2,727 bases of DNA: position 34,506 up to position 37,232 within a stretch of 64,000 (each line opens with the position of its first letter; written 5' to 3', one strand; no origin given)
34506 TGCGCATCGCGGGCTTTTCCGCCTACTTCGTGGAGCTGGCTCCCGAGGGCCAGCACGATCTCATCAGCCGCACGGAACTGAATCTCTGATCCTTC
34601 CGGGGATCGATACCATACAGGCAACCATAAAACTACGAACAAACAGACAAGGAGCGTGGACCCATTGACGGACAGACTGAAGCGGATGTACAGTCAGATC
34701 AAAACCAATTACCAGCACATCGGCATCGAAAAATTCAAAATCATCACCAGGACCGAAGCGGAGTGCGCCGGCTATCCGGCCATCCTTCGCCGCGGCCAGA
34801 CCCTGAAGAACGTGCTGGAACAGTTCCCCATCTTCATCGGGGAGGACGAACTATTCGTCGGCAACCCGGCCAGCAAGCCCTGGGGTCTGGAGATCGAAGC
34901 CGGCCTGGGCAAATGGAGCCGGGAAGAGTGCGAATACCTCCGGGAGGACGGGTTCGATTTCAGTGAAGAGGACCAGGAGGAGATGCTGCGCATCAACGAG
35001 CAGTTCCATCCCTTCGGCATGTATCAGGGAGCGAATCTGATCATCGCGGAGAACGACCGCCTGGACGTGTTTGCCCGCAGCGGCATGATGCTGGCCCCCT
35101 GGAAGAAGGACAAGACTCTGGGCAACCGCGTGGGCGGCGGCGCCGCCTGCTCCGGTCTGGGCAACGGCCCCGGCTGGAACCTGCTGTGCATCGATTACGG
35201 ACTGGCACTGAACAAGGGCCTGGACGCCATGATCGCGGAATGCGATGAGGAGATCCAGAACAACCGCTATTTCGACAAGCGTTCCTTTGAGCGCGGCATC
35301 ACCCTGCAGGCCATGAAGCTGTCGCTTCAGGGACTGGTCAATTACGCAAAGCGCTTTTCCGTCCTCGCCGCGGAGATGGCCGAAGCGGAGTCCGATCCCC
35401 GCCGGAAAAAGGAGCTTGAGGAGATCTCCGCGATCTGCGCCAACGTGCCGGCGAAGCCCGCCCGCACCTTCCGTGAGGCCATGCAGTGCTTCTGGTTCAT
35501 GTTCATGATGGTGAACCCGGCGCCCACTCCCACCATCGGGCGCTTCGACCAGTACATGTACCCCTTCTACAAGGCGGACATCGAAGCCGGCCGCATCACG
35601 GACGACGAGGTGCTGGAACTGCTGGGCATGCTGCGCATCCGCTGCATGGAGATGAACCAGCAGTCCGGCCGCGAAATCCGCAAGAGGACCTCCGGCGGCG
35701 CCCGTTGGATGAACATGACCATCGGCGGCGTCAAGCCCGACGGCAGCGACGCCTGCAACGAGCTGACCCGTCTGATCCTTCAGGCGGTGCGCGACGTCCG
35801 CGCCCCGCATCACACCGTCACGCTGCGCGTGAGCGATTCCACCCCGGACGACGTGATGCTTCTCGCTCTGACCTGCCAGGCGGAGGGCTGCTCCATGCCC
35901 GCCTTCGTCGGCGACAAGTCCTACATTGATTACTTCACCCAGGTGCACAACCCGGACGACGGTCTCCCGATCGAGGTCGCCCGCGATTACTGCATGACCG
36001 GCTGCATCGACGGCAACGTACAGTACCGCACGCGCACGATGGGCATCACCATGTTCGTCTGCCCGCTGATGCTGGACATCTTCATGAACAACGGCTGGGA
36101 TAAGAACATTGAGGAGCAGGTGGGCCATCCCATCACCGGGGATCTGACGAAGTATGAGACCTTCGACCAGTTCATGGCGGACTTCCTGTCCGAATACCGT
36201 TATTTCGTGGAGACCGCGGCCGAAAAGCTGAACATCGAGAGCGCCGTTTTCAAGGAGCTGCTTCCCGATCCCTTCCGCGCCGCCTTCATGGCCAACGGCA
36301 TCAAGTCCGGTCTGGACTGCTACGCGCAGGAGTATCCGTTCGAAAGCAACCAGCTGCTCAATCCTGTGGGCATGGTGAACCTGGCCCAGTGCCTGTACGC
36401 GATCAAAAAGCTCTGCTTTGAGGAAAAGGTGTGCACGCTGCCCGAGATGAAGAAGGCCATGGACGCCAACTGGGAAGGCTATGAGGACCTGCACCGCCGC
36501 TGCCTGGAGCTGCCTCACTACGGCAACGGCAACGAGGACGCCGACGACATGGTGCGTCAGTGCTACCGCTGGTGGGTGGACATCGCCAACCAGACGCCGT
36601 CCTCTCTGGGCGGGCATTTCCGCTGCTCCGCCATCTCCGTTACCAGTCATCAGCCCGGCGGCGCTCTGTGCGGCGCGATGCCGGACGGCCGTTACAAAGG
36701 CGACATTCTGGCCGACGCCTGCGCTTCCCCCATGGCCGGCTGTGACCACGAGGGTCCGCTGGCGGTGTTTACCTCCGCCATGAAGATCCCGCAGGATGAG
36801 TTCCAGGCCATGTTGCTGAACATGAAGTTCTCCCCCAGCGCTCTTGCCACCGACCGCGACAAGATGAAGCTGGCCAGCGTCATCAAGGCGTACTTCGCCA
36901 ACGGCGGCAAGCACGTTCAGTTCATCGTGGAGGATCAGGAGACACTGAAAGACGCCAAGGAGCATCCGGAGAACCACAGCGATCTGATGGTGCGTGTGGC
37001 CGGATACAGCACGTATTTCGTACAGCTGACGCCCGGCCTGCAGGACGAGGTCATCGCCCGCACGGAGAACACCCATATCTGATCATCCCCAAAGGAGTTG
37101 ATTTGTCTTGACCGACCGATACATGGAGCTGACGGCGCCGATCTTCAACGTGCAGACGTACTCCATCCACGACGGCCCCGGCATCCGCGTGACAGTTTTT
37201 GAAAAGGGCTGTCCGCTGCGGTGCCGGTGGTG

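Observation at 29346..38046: LysR-centred divergon: two tandem glycyl radical enzymes plus one activase, facing a permease / 2x MBL hydrolase / URO-D-like operon. Candidate uncharacterised anaerobic catabolic system.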

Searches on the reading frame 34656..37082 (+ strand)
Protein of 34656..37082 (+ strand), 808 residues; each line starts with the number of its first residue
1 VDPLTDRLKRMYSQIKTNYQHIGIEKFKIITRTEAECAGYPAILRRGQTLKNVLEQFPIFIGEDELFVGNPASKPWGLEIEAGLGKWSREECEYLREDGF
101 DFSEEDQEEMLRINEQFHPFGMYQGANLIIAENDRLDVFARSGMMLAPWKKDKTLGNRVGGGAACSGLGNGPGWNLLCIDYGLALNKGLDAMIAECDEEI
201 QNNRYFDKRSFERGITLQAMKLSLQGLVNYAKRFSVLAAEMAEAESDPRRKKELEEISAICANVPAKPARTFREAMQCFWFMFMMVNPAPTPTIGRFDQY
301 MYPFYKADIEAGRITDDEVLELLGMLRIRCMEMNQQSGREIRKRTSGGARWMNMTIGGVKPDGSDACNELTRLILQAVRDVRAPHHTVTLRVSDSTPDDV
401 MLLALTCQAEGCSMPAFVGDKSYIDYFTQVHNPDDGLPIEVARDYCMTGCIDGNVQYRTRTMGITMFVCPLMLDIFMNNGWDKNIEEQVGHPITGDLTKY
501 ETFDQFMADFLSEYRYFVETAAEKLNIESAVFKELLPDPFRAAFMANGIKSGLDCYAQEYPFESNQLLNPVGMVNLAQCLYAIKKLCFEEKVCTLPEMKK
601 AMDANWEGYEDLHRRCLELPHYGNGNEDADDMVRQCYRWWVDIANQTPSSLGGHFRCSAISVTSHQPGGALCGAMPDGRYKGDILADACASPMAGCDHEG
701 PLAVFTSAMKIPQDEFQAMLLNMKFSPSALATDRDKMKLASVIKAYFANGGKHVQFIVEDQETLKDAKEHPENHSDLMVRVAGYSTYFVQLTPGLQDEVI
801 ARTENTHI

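Call 4: search_protein_families(library=pfam, proteins=[window:34656-37082:+])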
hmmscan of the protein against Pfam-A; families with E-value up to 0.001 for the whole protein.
window:34656-37082:+ (808 aa): 2 families
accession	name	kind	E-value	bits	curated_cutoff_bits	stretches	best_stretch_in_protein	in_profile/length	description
PF02901.20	PFL-like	-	3.9e-143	478.9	24.3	1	6-667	3-645/647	Pyruvate formate lyase-like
PF01228.26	Gly_radical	-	1.2e-29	103.3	22.2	1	690-789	5-106/106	Glycine radical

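Call 5: search_protein_families(library=ncbifam, proteins=[window:34656-37082:+], max_evalue=0.00001)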
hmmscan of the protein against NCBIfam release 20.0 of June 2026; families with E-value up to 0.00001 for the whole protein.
window:34656-37082:+ (808 aa): 12 families
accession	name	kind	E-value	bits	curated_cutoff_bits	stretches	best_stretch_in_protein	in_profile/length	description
TIGR01774.1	PFL2-3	subfamily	4.3e-129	432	678.2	2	175-805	156-784/786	formate C-acetyltransferase/glycerol dehydratase family glycyl radical enzyme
TIGR04394.1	choline_CutC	equivalog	8.5e-127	424.7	1050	1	5-807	2-788/789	choline trimethylamine-lyase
NF048011.1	SfplDhtHpsGDes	equivalog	3.6e-126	422.5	1000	1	6-806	24-820/821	(2S)-3-sulfopropanediol dehydratase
NF033718.1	indole_decarb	equivalog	3.3e-122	409.4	1100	1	181-805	221-866/868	indoleacetate decarboxylase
NF043068.1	glycl_HYPD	equivalog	2.1e-118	396.5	1100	1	185-806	163-783/784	trans-4-hydroxy-L-proline dehydratase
NF033715.1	glycyl_HPDL_Lrg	equivalog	2.1e-106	356.8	1150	2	179-606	230-678/901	4-hydroxyphenylacetate decarboxylase large subunit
NF048009.1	SfplDhtHpfGKleb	equivalog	4.5e-102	342.6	1000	1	13-804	33-821/824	(2S)-3-sulfopropanediol dehydratase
NF007437.0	PRK09983.1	equivalog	1.9e-94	317.3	1109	2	177-805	157-763/765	formate C-acetyltransferase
TIGR01255.1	pyr_form_ly_1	equivalog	1.7e-30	106.2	994.2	1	252-804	216-740/744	formate C-acetyltransferase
NF038360.1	rad_fix_GrcA3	exception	7.7e-17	61.1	158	1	738-804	8-74/78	autonomous glycyl radical cofactor GrcA3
NF008341.1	PRK11127.1-1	equivalog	2e-12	46.9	145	1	748-803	20-75/80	autonomous glycyl radical cofactor GrcA2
TIGR04365.1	spare_glycyl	equivalog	1.3e-10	41.7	170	1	748-805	66-123/126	autonomous glycyl radical cofactor GrcA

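Call 7: search_solved_structures(query=window:34656-37082:+, max_evalue=1e-20)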
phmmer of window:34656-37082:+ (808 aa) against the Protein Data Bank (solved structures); distinct sequences matched with E-value up to 1e-20: 33.
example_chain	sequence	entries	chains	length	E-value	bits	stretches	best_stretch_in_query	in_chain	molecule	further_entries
9f3w_A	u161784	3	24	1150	5.5e-122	411.6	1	1-803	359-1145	Choline trimethylamine-lyase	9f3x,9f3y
7e7l_A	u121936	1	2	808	1.8e-118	400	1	24-806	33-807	Hydroxyphenylacetic acid decarboxylase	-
1r8w_A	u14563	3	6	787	4.3e-114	385.5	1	5-805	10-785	glycerol dehydratase | B12-independent glycerol dehydratase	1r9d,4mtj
8id1_A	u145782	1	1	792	2.5e-105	356.5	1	173-805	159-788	Formate C-acetyltransferase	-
5a0z_A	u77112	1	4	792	2.6e-105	356.5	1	1-803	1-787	CHOLINE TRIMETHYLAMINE LYASE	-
5a0u_A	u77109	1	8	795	2.6e-105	356.5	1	1-803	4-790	CHOLINE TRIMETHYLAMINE LYASE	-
5i2a_A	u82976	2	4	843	5.5e-103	348.8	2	177-606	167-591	Diol-dehydratase | Diol dehydratase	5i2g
5faw_A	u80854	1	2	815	1.9e-102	347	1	19-803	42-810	Choline trimethylamine-lyase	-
5fay_A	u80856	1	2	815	2.1e-102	346.9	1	19-803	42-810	Choline trimethylamine-lyase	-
9ht9_A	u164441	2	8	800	2.2e-102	346.8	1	19-803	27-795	Choline trimethylamine-lyase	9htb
9r0v_A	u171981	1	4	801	2.2e-102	346.8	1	19-803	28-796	Choline trimethylamine-lyase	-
6vue_A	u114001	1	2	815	2.4e-102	346.7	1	19-803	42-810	Choline trimethylamine-lyase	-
5fau_A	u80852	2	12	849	2.7e-102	346.5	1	19-803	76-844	Choline trimethylamine-lyase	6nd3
5fav_A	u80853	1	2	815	4.1e-102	345.9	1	19-803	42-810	Choline trimethylamine-lyase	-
5kdp_A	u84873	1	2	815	6.9e-102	345.2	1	19-803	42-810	Choline trimethylamine-lyase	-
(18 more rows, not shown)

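Call 9: find_related_loci(query=window:34656-37082:+, collection=genome_contigs, flank=10000)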
Query window:34656-37082:+ (808 aa) in genome_contigs; peptide patterns used: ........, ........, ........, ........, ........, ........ (x = any residue, [..] = any of these).
50 stretches matched a pattern; 18 encode a relative of the query (tblastn E <= 1e-3); 17 distinct loci.
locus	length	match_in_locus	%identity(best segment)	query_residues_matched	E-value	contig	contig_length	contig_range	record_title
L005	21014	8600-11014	91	4-808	0e+0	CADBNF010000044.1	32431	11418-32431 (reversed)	MAG: uncultured Lachnospiraceae bacterium isolate RUG14126 genome assembly, contig: RUG14126_asm_44, whole genome shotgu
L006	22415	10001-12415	89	4-808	0e+0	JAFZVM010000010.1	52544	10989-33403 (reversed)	MAG: Oscillospiraceae bacterium isolate RGIG8135 Water_buffalos_Rumen-3__c110399, whole genome shotgun sequence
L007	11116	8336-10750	90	4-808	0e+0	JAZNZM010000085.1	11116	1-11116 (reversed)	MAG: Oscillospiraceae bacterium isolate T1900044767_TS20190233.MAGScoT_cleanbin_000075 SGB_2427_k141_2202106, whole geno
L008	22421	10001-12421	89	2-808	0e+0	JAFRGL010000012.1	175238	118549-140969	MAG: Eubacterium sp. isolate RGIG2447 Goat_Ileum.Co__c379385, whole genome shotgun sequence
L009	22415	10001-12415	88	4-808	0e+0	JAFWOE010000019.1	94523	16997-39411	MAG: Lachnospiraceae bacterium isolate RGIG5918 Sheep_Jejunum.Co__c196566, whole genome shotgun sequence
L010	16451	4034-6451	85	4-808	0e+0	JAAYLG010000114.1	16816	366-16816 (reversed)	MAG: Bacillota bacterium isolate AS15tlH2ME_190 86609_AS15, whole genome shotgun sequence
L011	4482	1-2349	86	27-808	0e+0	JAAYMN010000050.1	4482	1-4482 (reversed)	MAG: Bacillota bacterium isolate AS20ysBPTH_33 47067_AS20, whole genome shotgun sequence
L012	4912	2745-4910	89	4-725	0e+0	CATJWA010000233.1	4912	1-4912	MAG: uncultured Eubacteriales bacterium isolate iMGMC-711_1678881662 genome assembly, contig: MegahitA5_189877, whole ge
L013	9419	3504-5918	80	4-808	0e+0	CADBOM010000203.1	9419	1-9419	MAG: uncultured Coriobacteriaceae bacterium isolate RUG14153 genome assembly, contig: RUG14153_asm_203, whole genome sho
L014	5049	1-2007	88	140-808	0e+0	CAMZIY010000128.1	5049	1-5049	MAG TPA_asm: uncultured Clostridia bacterium isolate SRR10912537_bin.2_metaWRAP_v1.3_MAG genome assembly, contig: ERZ142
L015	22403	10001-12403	71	4-805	0e+0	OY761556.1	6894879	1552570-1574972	MAG: Acidobacteriota bacterium isolate 5ca539cc-3996-4499-a76f-7ad0c810d377 genome assembly, chromosome: 1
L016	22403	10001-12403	69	4-805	0e+0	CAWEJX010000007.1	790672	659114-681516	MAG: uncultured Acidobacteriota bacterium isolate MFD05942.bin.2.136 genome assembly, contig: contig_24821, whole genome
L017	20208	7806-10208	69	4-805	0e+0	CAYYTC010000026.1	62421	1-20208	MAG TPA_asm: uncultured Acidobacteriota bacterium isolate SRP192927_co7_741 genome assembly, contig: NODE_611_length_624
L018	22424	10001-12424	97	1-808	0e+0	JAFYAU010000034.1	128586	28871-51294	MAG: Oscillospiraceae bacterium isolate RGIG6921 Sheep_Rumen-5__c1191800, whole genome shotgun sequence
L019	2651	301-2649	40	4-792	0e+0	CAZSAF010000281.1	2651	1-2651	MAG TPA_asm: uncultured Lachnospiraceae bacterium isolate SRP141132_co8_9 genome assembly, contig: NODE_31028_length_265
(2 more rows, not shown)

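Call 14: find_homologous_proteins(query=window:34656-37082:+, max_evalue=1e-50)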
Query window:34656-37082:+ (808 aa): 2088 proteins with E <= 1e-50 among 8000 candidates; the best 120 are listed.
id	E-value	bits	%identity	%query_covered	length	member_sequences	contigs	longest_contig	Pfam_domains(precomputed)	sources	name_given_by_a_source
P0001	0.0e+0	1858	97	100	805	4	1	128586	PF02901.21,PF01228.27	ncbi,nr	ncbi:MAG: hypothetical protein IKQ73_05795 [Oscillospiraceae bacterium]|nr:hypothetical protein [Osc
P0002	0.0e+0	1829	95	100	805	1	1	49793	PF02901.21,PF01228.27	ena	-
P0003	0.0e+0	1821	94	100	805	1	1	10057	PF02901.21,PF01228.27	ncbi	-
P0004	0.0e+0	1817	94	100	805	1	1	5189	PF02901.21,PF01228.27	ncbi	-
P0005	0.0e+0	1731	89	100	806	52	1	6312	PF02901.21,PF01228.27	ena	-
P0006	0.0e+0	1729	89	100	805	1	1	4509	PF02901.21,PF01228.27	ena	-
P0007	0.0e+0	1725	90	100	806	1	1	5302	PF02901.21,PF01228.27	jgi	-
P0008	0.0e+0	1723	89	100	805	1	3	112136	PF02901.21,PF01228.27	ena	-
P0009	0.0e+0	1718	89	100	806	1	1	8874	PF02901.21,PF01228.27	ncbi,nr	ncbi:MAG: hypothetical protein LIO57_02800 [Oscillospiraceae bacterium]|nr:hypothetical protein [Osc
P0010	0.0e+0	1714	89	100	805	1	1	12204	PF02901.21,PF01228.27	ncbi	-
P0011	0.0e+0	1711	89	100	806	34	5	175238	PF02901.21,PF01228.27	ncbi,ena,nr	ncbi:MAG: hypothetical protein IJH99_05425 [Eubacterium sp.]|nr:hypothetical protein [Eubacterium sp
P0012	0.0e+0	1708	88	100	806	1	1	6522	PF02901.21,PF01228.27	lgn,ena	-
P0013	0.0e+0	1707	89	100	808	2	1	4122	PF02901.21,PF01228.27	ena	-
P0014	0.0e+0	1699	88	100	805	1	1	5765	PF02901.21,PF01228.27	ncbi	-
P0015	0.0e+0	1699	88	100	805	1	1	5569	PF02901.21,PF01228.27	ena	-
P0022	0.0e+0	1652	86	100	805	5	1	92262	PF02901.21,PF01228.27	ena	-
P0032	0.0e+0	1316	69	99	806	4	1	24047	PF02901.21,PF01228.27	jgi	jgi:pyruvate-formate lyase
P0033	0.0e+0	1301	68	99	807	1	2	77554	PF02901.21,PF01228.27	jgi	jgi:formate C-acetyltransferase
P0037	0.0e+0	1027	57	99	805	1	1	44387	PF02901.21,PF01228.27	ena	-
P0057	5.4e-272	923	52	99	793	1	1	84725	PF02901.21,PF01228.27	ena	-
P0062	6.5e-265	899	50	100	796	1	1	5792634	PF02901.21,PF01228.27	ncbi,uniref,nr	ncbi:pyruvate formate lyase family protein [Geosporobacter ferrireducens]|uniref:Pyruvate formate-ly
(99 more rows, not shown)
